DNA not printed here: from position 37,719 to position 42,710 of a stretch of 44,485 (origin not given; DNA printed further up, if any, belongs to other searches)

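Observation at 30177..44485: Giant (>4,760-codon) LktA/FHA-like filamentous exoprotein gene running off the window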

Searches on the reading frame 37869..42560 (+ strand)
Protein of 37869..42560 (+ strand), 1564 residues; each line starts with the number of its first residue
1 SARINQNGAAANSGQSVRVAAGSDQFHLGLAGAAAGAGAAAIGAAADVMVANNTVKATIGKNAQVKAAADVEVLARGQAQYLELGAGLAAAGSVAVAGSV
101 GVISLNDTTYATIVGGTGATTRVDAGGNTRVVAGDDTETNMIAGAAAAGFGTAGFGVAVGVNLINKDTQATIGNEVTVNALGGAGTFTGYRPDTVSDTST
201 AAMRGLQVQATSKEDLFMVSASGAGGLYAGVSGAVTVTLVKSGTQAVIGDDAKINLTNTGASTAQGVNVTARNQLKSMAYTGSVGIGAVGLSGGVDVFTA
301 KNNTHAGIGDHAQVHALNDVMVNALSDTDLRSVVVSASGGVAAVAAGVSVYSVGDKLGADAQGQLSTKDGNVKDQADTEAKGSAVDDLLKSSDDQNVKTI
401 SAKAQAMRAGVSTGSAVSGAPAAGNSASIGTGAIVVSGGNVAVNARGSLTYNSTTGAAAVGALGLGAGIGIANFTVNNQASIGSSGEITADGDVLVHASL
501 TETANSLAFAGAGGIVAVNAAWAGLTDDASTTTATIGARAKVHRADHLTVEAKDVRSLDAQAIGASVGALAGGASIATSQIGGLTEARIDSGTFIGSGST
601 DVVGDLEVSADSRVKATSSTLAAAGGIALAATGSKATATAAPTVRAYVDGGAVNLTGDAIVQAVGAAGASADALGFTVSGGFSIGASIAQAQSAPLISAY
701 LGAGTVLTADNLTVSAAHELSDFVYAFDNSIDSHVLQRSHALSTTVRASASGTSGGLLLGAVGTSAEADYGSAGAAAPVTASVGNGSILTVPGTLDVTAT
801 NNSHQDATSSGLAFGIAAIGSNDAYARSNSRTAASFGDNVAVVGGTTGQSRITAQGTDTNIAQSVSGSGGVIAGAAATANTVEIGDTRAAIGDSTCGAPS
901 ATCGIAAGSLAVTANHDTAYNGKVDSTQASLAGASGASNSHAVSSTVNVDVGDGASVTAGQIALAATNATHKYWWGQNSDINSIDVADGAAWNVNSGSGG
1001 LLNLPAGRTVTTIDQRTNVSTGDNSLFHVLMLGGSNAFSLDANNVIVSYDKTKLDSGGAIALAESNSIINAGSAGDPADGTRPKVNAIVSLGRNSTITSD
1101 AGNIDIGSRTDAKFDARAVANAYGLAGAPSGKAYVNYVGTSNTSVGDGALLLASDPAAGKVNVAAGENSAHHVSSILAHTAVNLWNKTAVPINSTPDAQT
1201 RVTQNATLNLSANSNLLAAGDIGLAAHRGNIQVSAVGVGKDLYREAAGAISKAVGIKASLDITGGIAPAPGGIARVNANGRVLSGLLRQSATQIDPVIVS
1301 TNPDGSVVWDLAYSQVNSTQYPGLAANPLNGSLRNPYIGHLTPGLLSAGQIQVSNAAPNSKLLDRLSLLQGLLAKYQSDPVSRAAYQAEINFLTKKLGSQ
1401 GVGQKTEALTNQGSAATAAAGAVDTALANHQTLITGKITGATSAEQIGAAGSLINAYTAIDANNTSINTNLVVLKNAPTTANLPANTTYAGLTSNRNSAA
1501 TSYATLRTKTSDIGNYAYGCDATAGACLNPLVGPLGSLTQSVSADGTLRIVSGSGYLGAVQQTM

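Call 6: search_protein_families(library=pfam, proteins=[window:37869-42560:+], max_evalue=0.01)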
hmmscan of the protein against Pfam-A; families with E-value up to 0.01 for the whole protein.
window:37869-42560:+ (1564 aa): 0 families

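Call 7: search_protein_families(library=ncbifam, proteins=[window:37869-42560:+], max_evalue=0.01)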
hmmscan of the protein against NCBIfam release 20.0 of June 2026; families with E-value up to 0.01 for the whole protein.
window:37869-42560:+ (1564 aa): 1 family
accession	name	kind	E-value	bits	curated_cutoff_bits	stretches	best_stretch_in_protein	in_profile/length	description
NF012206.1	LktA_tand_53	repeat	6.3e-19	67.9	50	6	287-340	1-53/53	tandem repeat-containing filamentous protein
